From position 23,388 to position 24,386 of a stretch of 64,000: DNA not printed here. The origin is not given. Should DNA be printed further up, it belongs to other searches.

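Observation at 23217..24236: Candidate toxin-antitoxin pair: HTH-XRE/Panacea(DUF4065)-like protein plus a small Cys/His protein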

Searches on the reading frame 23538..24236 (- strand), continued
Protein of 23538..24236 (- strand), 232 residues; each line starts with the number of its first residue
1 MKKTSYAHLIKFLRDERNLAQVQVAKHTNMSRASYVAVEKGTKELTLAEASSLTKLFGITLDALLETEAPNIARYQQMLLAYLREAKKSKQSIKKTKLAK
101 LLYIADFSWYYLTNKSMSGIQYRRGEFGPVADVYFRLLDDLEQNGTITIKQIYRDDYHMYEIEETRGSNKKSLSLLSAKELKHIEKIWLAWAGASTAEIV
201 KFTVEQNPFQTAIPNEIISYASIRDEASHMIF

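Call 12: find_encoding_contigs(protein=P0006, flank=4000, max_places=2)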
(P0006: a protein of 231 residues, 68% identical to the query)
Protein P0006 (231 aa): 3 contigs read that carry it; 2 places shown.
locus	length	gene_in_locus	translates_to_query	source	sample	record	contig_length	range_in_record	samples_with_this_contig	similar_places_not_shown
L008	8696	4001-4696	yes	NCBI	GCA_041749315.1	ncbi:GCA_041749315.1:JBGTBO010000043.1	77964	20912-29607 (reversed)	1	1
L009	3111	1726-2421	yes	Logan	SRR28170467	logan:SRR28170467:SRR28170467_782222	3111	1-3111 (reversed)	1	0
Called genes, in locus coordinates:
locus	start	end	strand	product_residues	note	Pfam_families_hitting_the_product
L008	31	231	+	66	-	PF00313:CSD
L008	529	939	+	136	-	-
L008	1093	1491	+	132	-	-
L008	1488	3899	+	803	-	PF07724:AAA_2, PF00004:AAA (weak), PF07728:AAA_5, PF10431:ClpB_D2-small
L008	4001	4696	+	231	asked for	PF12844:HTH_19 (faint), PF13560:HTH_31, PF01381:HTH_3, PF13274:SocA_Panacea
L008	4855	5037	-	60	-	-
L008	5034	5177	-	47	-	-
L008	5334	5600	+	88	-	PF00312:Ribosomal_S15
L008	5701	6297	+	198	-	PF01936:NYN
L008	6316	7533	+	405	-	-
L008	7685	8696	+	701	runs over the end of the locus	PF01138:RNase_PH, PF00013:KH_1, PF00575:S1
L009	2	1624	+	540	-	?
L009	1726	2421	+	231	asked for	PF12844:HTH_19 (faint), PF13560:HTH_31, PF01381:HTH_3, PF13274:SocA_Panacea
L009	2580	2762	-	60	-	-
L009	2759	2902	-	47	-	-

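Call 25: find_related_loci(query=A2, collection=genome_contigs, flank=4000)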
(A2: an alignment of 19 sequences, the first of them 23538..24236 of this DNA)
Query A2 (232 aa) in genome_contigs; peptide patterns used: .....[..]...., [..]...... (x = any residue, [..] = any of these).
56 stretches matched a pattern; 25 encode a relative of the query (tblastn E <= 1e-3); 25 distinct loci.
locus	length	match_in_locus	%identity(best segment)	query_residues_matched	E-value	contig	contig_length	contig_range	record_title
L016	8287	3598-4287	64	3-232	7e-100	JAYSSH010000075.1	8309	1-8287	MAG: Candidatus Kaiserbacteria bacterium isolate GFS_12189 GFS_12189_74, whole genome shotgun sequence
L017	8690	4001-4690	65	3-232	2e-98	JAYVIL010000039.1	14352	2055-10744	MAG: Candidatus Kaiserbacteria bacterium isolate GL51_DN_metabinner_26 GL51_DN_metabinner_26_38, whole genome shotgun se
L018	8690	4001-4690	63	3-232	1e-97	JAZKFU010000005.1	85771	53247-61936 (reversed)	MAG: Patescibacteria group bacterium isolate DC_RB_04_SPN110320-bin016 DCRB04SPN_B016_0_000000000005, whole genome shotg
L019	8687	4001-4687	63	4-232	3e-95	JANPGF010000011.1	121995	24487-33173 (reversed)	MAG: Candidatus Kaiserbacteria bacterium isolate VAR_69_metabat_401 VAR_69_k141_2212586, whole genome shotgun sequence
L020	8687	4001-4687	65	4-232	6e-92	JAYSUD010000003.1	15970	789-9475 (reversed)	MAG: bacterium isolate GFS_12610 GFS_12610_2, whole genome shotgun sequence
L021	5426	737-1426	61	3-232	2e-91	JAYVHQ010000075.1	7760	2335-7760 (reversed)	MAG: Candidatus Kaiserbacteria bacterium isolate GL49_Down_metabinner_27 GL49_Down_metabinner_27_74, whole genome shotgu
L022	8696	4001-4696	54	1-232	1e-87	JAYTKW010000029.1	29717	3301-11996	MAG: Candidatus Kaiserbacteria bacterium isolate GFS_3221 GFS_3221_28, whole genome shotgun sequence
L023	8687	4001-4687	59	4-232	2e-80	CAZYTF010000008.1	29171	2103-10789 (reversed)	MAG TPA_asm: uncultured Candidatus Saccharibacteria bacterium isolate binchicken_co47_12 genome assembly, contig: NODE_1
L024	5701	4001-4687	59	4-232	2e-79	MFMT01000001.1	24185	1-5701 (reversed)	MAG: Candidatus Kaiserbacteria bacterium RIFOXYD1_FULL_42_15 rifoxyd1_full_scaffold_1034, whole genome shotgun sequence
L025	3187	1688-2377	54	3-232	7e-79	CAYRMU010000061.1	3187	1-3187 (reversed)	MAG TPA_asm: uncultured Candidatus Saccharibacteria bacterium isolate SRP219642_co8_65 genome assembly, contig: NODE_629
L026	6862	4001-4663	58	4-224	6e-76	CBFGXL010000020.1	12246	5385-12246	MAG TPA_asm: uncultured bacterium isolate SRR32277370_binner13_Refined_17 genome assembly, contig: ERZ27321089.892, whol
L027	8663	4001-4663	57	4-224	2e-75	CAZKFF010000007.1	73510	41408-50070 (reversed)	MAG TPA_asm: uncultured Candidatus Saccharibacteria bacterium isolate SRP263527_co2_181 genome assembly, contig: NODE_21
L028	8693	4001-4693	49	1-231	1e-72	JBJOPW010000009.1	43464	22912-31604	MAG: Candidatus Parcubacteria bacterium isolate whiteclaycreek2_2019_sw_WHONDRS-S19S_0038_A_bin.8 scaffold_0000114, whol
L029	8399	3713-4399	52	4-232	5e-69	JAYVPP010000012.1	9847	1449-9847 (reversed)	MAG: Candidatus Kaiserbacteria bacterium isolate GL72_DN_metabinner_43 GL72_DN_metabinner_43_11, whole genome shotgun se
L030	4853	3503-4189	52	4-232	5e-69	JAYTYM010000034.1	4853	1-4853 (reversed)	MAG: bacterium isolate GFS_6115 GFS_6115_33, whole genome shotgun sequence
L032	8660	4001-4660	51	4-223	8e-66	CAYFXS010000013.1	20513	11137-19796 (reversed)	MAG TPA_asm: uncultured Candidatus Saccharibacteria bacterium isolate ERP108616_co2_42 genome assembly, contig: NODE_383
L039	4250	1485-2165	44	4-232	2e-55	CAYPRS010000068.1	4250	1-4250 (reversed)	MAG TPA_asm: uncultured Candidatus Saccharibacteria bacterium isolate binchicken_co164_44 genome assembly, contig: NODE_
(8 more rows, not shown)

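Call 28: search_protein_families(library=pfam, proteins=[L029:4405-4800:+, L023:4680-5084:+, L039:2158-2556:+, L032:4680-5081:+, L017:4779-5051:+, L019:4755-4991:+, L008:4755-4910:+, L008:4924-5097:+], max_evalue=1)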
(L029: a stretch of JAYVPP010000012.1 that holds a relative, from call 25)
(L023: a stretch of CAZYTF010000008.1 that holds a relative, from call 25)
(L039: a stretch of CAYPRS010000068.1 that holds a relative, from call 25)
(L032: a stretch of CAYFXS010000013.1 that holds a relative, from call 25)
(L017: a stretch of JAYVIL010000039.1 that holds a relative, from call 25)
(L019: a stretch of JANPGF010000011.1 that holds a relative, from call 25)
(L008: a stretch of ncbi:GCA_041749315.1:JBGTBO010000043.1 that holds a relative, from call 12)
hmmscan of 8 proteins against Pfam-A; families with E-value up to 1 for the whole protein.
L029:4405-4800:+ (131 aa): 0 families

L023:4680-5084:+ (134 aa): 0 families

L039:2158-2556:+ (132 aa): 1 family
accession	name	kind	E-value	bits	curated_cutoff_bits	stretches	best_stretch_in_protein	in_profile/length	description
PF17021.10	Mei5_like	-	0.031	14.7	32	1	71-123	32-84/118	Putative double-strand recombination repair-like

L032:4680-5081:+ (133 aa): 1 family
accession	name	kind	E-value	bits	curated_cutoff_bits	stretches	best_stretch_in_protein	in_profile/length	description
PF05584.17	Sulfolobus_pRN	-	0.16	12.5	20.8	1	92-130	27-65/72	Sulfolobus plasmid regulatory protein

L017:4779-5051:+ (90 aa): 0 families

L019:4755-4991:+ (78 aa): 0 families

L008:4755-4910:+ (51 aa): 1 family
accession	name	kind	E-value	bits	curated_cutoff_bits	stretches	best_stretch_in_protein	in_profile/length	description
PF20137.4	DUF6527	-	0.019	15.3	23.6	1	4-18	6-20/63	Family of unknown function (DUF6527)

L008:4924-5097:+ (57 aa): 2 families
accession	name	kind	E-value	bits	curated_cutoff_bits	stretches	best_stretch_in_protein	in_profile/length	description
PF24900.1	TRASH_ZMYM4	-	0.057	13.8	27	1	27-40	24-37/42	Zinc finger MYM-type protein 4-like, TRASH domain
PF02069.22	Metallothio_Pro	-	0.081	13.6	33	1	16-39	16-39/51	Prokaryotic metallothionein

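Call 49: find_related_loci(query=A2, collection=metagenome_contigs, flank=3000)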
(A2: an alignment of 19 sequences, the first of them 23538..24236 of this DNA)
Query A2 (232 aa) in metagenome_contigs; peptide patterns used: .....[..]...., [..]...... (x = any residue, [..] = any of these).
80 stretches matched a pattern; 51 encode a relative of the query (tblastn E <= 1e-3); 51 distinct loci.
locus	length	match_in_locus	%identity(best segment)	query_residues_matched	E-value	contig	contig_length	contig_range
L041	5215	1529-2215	66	4-232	6e-100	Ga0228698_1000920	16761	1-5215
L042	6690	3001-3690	64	3-232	1e-97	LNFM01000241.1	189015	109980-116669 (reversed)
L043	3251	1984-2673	63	3-232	3e-98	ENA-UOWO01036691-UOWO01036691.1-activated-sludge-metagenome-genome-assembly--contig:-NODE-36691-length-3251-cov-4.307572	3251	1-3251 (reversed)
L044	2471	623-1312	61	3-232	2e-99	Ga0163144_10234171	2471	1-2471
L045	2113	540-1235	62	1-232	1e-97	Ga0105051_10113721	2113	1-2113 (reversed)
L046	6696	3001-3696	53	1-232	4e-81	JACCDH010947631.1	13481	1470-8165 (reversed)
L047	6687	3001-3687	59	4-232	2e-80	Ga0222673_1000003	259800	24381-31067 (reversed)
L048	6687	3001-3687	59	4-232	2e-79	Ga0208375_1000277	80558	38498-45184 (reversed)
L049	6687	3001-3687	58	4-232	1e-78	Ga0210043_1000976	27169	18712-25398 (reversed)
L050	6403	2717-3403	58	4-232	1e-78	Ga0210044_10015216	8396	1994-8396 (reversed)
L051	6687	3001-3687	58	4-232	1e-78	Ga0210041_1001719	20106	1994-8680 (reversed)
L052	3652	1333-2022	55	3-232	1e-78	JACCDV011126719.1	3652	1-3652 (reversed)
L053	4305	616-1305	54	3-232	3e-78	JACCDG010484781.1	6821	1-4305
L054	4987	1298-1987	54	3-232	4e-77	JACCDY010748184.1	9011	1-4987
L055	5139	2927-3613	57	4-232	9e-77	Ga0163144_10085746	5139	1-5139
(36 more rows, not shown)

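Call 56: search_solved_structures(query=A5, max_evalue=10)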
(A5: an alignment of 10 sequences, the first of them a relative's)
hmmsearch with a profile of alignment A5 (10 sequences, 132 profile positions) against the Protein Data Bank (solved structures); distinct sequences matched with E-value up to 10: 1.
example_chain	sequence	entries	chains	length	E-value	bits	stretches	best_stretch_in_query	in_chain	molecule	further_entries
2yzt_A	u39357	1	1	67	0.28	14.4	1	1-64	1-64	Putative uncharacterized protein TTHA1756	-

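Call 57: search_protein_families(library=ncbifam, proteins=[L029:4405-4800:+, L039:2158-2556:+, L023:4680-5084:+, L017:4779-5051:+], max_evalue=5)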
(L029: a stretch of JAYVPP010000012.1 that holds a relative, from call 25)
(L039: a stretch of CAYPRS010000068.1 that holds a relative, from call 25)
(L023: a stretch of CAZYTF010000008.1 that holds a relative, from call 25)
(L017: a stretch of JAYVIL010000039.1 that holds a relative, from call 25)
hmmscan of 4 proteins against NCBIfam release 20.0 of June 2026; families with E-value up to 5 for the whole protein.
L029:4405-4800:+ (131 aa): 0 families

L039:2158-2556:+ (132 aa): 0 families

L023:4680-5084:+ (134 aa): 0 families

L017:4779-5051:+ (90 aa): 1 family
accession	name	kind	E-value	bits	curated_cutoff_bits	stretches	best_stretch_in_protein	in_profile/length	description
NF040639.1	LETM1_rel_film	equivalog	0.23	10.8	250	1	66-87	227-248/396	LETM1-related biofilm-associated protein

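Call 68: predict_structure(alignment_id=A2)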
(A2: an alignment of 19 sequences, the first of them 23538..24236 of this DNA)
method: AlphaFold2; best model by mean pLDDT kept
length: 232 residues; sequences in the alignment: 19
mean_pLDDT: 91.2   pTM: 0.76
mean pLDDT of the five models: 91.2, 90.9, 90.1, 89.0, 88.6
residues with pLDDT >= 90: 173; 70-90: 53; 50-70: 6; < 50: 0
segments of 3 or more residues with pLDDT < 50: none
pLDDT, mean of each block of 10 residues (from residue 1): 79 88 94 94 92 87 71 96 96 94 97 93 91 92 95 81 91 96 98 95 95 89 92 88
secondary structure, 60 per line:
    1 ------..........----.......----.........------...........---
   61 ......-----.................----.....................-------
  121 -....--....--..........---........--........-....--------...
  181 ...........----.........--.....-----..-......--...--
elements in order: H7-16 H21-27 H32-40 H47-57 H61-66 H72-88 H95-113 E122-125 E128-131 H134-143 E147-154 E157-164 H166-169 H178-191 H196-204 H207-211 H220-225

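Call 71: fold_search(model_id=the predicted structure, library=pdb)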
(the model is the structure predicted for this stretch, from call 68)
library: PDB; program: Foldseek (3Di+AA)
matches with E <= 10: 970; with E <= 0.001: 1
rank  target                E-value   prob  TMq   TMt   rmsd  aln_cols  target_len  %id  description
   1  7dlv_F                6.3e-04  1.00  0.27  0.42  10.2       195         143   16  shrimp dUTPase in complex with Stl (released 2021-12-01)
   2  7pwj_FFF              1.1e-03  1.00  0.27  0.41   9.4       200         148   16  dUTPase from human in complex with Stl (released 2022-12-28)
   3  8p8o_F                1.3e-03  1.00  0.25  0.39  13.7       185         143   17  M. tuberculosis dUTPase - Stl1-159 (StlNT) complex structure (released 2024-11-27)
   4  6h4c_F                1.8e-03  1.00  0.27  0.42  10.3       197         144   17  A polyamorous repressor: deciphering the evolutionary strategy used by the phage-inducible chromosomal islands to spre (released 2019-08-28)
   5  6h4c_H                2.1e-03  1.00  0.25  0.39  13.1       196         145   17  A polyamorous repressor: deciphering the evolutionary strategy used by the phage-inducible chromosomal islands to spre (released 2019-08-28)
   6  8p8o_J                2.5e-03  1.00  0.26  0.41  13.4       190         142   16  M. tuberculosis dUTPase - Stl1-159 (StlNT) complex structure (released 2024-11-27)
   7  5fd4_A                2.7e-03  0.98  0.26  0.20  16.9       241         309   12  Crystal Structure of ComR from Streptococcus suis (released 2016-11-02)
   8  6h4c_D                3.1e-03  1.00  0.26  0.39  10.6       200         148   17  A polyamorous repressor: deciphering the evolutionary strategy used by the phage-inducible chromosomal islands to spre (released 2019-08-28)
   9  6h4c_B                3.3e-03  1.00  0.27  0.41   9.4       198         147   17  A polyamorous repressor: deciphering the evolutionary strategy used by the phage-inducible chromosomal islands to spre (released 2019-08-28)
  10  7dlv_E                3.8e-03  1.00  0.26  0.42   9.6       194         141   16  shrimp dUTPase in complex with Stl (released 2021-12-01)
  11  7pwj_CCC              4.5e-03  1.00  0.27  0.41   9.4       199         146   16  dUTPase from human in complex with Stl (released 2022-12-28)
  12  8p8o_L                4.5e-03  1.00  0.27  0.42   9.9       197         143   18  M. tuberculosis dUTPase - Stl1-159 (StlNT) complex structure (released 2024-11-27)
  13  7yk3_D                4.7e-03  1.00  0.39  0.46   5.5       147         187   14  Crystal structure of DarTG toxin-antitoxin complex from Mycobacterium tuberculosis (released 2023-05-31)
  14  4ryk_A                4.9e-03  0.95  0.25  0.20  19.1       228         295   16  Crystal structure of a putative transcriptional regulator from Listeria monocytogenes EGD-e (released 2015-01-07)
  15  9k3w_A                6.7e-03  1.00  0.22  0.77   1.0        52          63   36  Crystal structure of putative transcription regulator (dr_2454) from Deinococcus radiodurans (released 2025-10-22)
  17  7yk3_B                8.7e-03  1.00  0.38  0.45   5.8       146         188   14  Crystal structure of DarTG toxin-antitoxin complex from Mycobacterium tuberculosis (released 2023-05-31)
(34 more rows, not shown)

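Call 76: find_related_loci(query=A2, collection=viral_contigs, flank=3000)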
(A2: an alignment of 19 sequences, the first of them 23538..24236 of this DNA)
Query A2 (232 aa) in viral_contigs; peptide patterns used: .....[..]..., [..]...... (x = any residue, [..] = any of these).
10 stretches matched a pattern, but none encodes a relative of the query by tblastn (E <= 1e-3).
